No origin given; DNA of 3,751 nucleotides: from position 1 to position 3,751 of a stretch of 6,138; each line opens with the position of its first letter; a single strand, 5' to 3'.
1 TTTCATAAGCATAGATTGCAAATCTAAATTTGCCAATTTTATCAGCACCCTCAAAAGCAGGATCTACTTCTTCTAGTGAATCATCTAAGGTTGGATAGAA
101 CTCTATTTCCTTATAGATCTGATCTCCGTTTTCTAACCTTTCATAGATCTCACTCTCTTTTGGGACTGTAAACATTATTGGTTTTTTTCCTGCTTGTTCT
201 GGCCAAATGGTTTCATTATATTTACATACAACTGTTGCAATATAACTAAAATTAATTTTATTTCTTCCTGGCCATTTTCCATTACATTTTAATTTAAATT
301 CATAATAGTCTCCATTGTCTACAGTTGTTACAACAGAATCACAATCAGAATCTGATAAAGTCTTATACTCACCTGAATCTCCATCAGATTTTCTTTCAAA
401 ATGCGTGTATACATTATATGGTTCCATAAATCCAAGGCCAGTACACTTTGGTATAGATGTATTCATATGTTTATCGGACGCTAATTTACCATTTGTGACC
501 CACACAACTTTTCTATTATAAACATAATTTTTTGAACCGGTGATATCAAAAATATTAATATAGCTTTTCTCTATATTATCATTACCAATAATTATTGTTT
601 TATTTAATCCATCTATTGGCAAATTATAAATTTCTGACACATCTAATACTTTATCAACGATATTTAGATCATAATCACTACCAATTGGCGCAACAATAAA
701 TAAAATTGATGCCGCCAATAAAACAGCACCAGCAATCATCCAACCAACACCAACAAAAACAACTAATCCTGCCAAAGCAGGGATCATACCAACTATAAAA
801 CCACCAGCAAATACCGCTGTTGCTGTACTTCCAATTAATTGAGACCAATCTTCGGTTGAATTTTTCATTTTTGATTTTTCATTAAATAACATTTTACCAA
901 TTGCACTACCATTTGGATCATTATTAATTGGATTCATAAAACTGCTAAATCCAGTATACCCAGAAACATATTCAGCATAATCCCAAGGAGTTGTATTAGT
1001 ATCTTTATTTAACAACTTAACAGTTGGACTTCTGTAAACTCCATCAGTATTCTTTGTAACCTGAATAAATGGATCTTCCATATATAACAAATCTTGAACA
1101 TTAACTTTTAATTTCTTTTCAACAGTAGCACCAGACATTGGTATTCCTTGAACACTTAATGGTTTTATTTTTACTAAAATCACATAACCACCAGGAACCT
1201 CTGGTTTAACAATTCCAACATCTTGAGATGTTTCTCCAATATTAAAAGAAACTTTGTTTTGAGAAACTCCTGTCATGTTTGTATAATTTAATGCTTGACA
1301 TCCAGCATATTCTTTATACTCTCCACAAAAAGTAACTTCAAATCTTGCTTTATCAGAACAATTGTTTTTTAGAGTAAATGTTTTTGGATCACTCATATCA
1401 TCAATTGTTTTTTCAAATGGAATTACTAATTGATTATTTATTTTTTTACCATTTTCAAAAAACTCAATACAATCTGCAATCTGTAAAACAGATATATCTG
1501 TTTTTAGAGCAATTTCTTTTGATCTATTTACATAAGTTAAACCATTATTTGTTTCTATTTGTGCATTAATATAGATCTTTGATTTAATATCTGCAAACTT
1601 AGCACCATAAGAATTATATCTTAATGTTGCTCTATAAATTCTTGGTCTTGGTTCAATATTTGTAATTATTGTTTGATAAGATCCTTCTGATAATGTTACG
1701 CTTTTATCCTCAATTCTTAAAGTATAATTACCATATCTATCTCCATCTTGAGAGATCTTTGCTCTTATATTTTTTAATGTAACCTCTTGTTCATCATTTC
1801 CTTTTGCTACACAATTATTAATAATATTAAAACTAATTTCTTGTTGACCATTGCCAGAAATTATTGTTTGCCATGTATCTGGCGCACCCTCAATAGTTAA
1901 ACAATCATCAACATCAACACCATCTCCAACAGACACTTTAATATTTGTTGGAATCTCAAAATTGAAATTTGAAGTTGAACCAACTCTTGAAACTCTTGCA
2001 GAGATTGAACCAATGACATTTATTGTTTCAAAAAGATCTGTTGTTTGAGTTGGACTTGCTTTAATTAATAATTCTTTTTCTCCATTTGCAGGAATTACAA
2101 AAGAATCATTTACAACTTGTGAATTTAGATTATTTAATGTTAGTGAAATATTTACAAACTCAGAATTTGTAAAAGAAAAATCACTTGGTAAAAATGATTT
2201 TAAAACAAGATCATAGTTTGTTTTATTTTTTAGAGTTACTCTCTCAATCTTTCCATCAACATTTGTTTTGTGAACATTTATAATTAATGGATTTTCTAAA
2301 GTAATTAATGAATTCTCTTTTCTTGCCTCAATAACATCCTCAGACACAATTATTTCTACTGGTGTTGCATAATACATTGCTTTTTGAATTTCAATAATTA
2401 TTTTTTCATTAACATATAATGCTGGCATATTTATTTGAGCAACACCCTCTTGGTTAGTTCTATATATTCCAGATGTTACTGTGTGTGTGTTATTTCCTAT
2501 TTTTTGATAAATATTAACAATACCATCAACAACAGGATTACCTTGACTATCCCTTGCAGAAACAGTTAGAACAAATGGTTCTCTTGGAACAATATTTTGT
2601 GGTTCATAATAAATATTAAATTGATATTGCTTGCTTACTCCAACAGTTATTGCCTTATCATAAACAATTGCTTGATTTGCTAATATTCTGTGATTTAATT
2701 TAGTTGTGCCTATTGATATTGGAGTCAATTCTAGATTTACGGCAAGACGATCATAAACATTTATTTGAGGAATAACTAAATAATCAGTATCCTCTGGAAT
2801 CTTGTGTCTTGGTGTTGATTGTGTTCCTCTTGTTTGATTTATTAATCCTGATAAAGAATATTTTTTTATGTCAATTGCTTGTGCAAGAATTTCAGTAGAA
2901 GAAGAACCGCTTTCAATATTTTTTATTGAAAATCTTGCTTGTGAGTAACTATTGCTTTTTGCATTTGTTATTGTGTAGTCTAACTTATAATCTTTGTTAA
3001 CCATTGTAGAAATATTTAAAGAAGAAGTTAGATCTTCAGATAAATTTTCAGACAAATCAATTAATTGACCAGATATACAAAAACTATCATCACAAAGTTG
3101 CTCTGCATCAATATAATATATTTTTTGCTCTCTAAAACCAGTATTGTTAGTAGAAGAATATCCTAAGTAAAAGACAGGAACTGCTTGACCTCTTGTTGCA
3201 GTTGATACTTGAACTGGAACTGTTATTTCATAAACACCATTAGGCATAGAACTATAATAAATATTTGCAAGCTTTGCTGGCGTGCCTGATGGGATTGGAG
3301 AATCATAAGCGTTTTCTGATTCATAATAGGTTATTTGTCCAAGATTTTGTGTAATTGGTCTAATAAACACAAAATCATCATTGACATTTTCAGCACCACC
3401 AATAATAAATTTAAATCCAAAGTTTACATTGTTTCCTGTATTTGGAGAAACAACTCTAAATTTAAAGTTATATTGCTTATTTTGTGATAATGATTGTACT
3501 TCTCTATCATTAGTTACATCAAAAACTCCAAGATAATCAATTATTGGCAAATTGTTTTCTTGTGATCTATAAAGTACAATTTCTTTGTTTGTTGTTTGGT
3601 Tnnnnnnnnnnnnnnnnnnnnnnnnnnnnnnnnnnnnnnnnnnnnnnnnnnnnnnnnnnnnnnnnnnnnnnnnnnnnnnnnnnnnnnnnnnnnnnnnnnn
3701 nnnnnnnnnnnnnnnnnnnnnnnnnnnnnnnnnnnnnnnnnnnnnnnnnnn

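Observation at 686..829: Unusual topology: an internal Gly/Ala-rich hydrophobic hairpin follows ~1,470 external residues, and a further Cys-bearing domain follows it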

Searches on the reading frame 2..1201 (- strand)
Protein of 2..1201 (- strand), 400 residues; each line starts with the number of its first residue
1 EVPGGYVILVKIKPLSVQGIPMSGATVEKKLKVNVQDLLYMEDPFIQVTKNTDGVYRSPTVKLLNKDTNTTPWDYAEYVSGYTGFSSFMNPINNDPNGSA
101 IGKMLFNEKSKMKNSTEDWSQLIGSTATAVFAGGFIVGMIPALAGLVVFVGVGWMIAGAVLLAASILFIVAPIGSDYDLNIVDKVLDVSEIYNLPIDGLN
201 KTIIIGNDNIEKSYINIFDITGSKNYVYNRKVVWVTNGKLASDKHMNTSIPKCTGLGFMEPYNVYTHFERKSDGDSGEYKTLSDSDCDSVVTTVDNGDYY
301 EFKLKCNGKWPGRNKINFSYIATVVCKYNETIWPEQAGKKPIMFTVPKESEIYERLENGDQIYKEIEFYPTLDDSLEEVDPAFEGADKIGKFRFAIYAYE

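Call 8: find_homologous_proteins(query=window:2-1201:-, max_evalue=0.001)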
Query window:2-1201:-: 4908 candidates shared short words with the query, none scored E <= 0.001.

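Call 64: predict_structure(alignment_id=A4)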
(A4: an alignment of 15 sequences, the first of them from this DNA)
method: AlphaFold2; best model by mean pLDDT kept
length: 364 residues; sequences in the alignment: 15
mean_pLDDT: 76.2   pTM: 0.71
mean pLDDT of the five models: 76.2, 74.4, 74.2, 74.1, 73.5
residues with pLDDT >= 90: 114; 70-90: 158; 50-70: 24; < 50: 68
segments of 3 or more residues with pLDDT < 50: 79-136, 237-245
pLDDT, mean of each block of 10 residues (from residue 1): 87 90 92 89 83 81 86 69 34 29 32 35 39 48 85 76 85 92 91 88 82 78 86 58 51 84 87 78 89 88 92 92 92 91 89 92 82
secondary structure, 60 per line:
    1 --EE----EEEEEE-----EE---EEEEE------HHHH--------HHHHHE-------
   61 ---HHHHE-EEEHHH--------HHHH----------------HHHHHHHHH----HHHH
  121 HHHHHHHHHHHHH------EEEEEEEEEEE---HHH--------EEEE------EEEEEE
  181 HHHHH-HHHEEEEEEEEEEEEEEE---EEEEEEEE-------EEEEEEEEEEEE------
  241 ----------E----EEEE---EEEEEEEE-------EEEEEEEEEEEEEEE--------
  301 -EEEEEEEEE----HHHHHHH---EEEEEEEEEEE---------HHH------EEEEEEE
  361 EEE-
elements in order: E9-14 E25-29 H36-39 H48-52 H64-67 E70-72 H84-87 H104-112 H117-133 E140-150 E165-168 E175-180 H181-185 E190-204 E208-215 E223-234 E256-259 E263-270 E278-292 E302-310 H315-321 E325-335 E354-363

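Call 67: fold_search(model_id=the predicted structure, library=pdb)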
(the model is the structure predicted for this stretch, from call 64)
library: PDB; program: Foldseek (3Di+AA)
matches with E <= 10: 1075; with E <= 0.001: 0
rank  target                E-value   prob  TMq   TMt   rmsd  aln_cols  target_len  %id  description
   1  8k2g_A                3.6e-03  0.18  0.10  0.08  24.6       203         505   12  Crystal structure of Group 1 Oligosaccharide-releasing beta-N-acetylgalactosaminidase NgaCa from Cohnella abietis, apo (released 2024-04-24)
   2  7wrk                  5.1e-03  0.93  0.20  0.38  15.3       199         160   10  Structure of hypothetical protein TTHA1873 from Thermus thermophilus (released 2022-03-09)
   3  8k2f                  5.3e-03  0.16  0.12  0.09  20.8       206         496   12  Crystal structure of Group 1 oligosaccharide-releasing beta-N-acetylgalactosaminidase NgaCa from Cohnella abietis, apo 1 (released 2024-04-24)
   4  7wwo_A                6.0e-03  0.97  0.20  0.39  12.7       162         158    9  Dimer form of hypothetical protein TTHA1873 from Thermus thermophilus (released 2022-03-09)
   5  8zdg_A                7.1e-03  0.75  0.19  0.09  22.2       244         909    8  Cryo-EM structure of the integrin avb3 with CWHM-12, conformation 1 (released 2025-10-22)
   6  8xen_A                7.5e-03  0.47  0.16  0.07  23.3       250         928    6  Cryo-EM structure of integrin ITGAV/ITGB3 complex, conformation 4 (released 2024-12-18)
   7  8k2i_B                9.9e-03  0.14  0.11  0.08  19.5       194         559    7  Crystal structure of Group 2 Oligosaccharide/Monosaccharide-releasing beta-N-acetylhexosaminidase NgaAt from Arabidops (released 2024-04-24)
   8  6cxb                  1.8e-02  0.84  0.15  0.36   7.3       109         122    9  Structure of N-truncated R1-type pyocin tail fiber at 1.7 angstrom resolution (released 2019-02-20)
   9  4g1e_A                2.4e-02  0.35  0.17  0.07  24.1       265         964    8  Crystal structure of integrin alpha V beta 3 with coil-coiled tag. (released 2012-12-12)
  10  4ktr_A                2.9e-02  0.47  0.16  0.09  16.3       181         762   12  Crystal structure of 2-O-alpha-glucosylglycerol phosphorylase in complex with isofagomine and glycerol (released 2014-05-21)
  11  6mgq_A                2.9e-02  0.38  0.16  0.08  19.7       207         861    5  ERAP1 in the open conformation bound to 10mer phosphinic inhibitor DG014 (released 2019-12-18)
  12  6cl5_A                3.0e-02  0.69  0.19  0.19  33.2       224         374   12  Structure of P. aeruginosa R1 pyocin fiber PALES_06171 comprising C-terminal residues 323-701 (released 2018-06-27)
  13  7nup_C                3.2e-02  0.25  0.15  0.07  20.8       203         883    7  Endoplasmic reticulum aminopeptidase 2 complexed with a mixed hydroxamic and sulfonyl ligand (released 2022-06-22)
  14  8xez_A                3.4e-02  0.41  0.18  0.08  21.3       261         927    8  Cryo-EM structure of integrin ITGAV/ITGB3 complex, conformation 5 (released 2024-12-18)
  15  1g43                  3.8e-02  0.51  0.15  0.27   8.0       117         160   14  CRYSTAL STRUCTURE OF A FAMILY IIIA CBD FROM CLOSTRIDIUM CELLULOLYTICUM (released 2000-12-01)
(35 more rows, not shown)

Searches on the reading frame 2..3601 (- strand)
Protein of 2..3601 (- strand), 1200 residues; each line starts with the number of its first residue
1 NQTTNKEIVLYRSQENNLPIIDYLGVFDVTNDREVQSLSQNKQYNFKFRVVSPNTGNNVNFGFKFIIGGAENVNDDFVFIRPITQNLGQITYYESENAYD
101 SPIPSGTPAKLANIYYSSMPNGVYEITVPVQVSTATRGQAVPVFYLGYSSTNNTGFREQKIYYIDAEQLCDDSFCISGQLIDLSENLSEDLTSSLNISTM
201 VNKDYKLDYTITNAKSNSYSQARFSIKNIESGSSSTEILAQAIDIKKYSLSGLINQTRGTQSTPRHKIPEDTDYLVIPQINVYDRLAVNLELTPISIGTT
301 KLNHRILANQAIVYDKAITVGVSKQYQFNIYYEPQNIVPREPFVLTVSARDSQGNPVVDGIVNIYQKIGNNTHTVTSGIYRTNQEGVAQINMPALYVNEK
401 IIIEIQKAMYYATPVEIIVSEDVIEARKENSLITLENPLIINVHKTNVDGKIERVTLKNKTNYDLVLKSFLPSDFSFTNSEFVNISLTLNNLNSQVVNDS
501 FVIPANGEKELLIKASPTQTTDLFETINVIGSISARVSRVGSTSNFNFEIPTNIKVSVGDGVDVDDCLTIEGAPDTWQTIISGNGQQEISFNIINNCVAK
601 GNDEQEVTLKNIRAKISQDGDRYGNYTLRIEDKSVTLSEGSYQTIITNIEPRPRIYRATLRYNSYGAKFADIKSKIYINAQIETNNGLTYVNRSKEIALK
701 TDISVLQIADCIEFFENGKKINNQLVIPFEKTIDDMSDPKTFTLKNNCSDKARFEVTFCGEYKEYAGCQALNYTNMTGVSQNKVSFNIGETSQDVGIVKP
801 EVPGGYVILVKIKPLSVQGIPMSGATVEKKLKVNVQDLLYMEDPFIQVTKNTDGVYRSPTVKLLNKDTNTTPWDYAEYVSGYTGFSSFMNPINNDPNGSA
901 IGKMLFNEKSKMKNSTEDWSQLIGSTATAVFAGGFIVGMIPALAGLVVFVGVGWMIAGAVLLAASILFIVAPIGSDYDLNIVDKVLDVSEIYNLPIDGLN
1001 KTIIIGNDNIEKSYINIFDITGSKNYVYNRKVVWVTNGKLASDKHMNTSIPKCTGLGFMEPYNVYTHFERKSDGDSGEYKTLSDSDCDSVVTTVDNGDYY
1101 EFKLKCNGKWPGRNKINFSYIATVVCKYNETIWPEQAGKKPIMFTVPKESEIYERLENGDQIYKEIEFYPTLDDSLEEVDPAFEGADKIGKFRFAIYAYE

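Call 26: search_protein_representatives(protein=window:2-3601:-)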
Query: 1200 residues. Proteins with E-value up to 0.001 (for the whole library): 70; up to 1e-10: 51; up to 1e-30: 11. The best 70 are listed.
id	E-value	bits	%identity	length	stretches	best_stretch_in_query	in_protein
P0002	0.0e+00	1685.1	72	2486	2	1-892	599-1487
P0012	6.4e-244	829.2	40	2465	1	4-1195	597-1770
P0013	8.9e-243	825.4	42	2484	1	2-1197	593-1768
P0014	1.8e-231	788.0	42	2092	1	3-1198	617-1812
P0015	3.7e-207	707.4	38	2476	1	2-1196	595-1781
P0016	1.0e-198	679.5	37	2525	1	3-1196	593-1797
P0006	2.7e-197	674.8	42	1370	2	1-789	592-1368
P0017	2.0e-189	648.7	37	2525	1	1-1194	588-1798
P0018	1.4e-174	599.5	36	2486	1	1-1196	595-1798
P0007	8.6e-171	587.0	35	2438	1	1-1186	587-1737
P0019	5.3e-37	143.9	39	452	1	880-1196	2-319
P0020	4.7e-29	117.6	26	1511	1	23-655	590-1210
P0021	1.6e-28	115.8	36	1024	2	841-1196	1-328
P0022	6.2e-27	110.6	26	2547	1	22-716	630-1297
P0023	5.9e-26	107.4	27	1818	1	18-721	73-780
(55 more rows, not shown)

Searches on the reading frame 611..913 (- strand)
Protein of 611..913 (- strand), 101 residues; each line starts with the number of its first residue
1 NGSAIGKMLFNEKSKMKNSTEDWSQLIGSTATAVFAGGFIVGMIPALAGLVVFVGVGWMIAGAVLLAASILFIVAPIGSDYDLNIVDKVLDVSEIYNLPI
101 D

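Call 76: search_protein_families(library=pfam, proteins=[window:611-913:-], max_evalue=10)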
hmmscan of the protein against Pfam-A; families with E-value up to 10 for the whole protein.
window:611-913:- (101 aa): 3 families
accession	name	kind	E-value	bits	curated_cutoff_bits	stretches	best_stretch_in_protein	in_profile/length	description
PF13273.12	DUF4064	-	0.057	14.1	32.1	1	9-78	30-98/102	Protein of unknown function (DUF4064)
PF19180.5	DUF5862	-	2.8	8.3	33.3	1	35-63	22-50/68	Family of unknown function (DUF5862)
PF05552.17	MS_channel_1st_1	-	9.9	6.6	22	1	40-64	10-34/50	Mechanosensitive ion channel, conserved TM helix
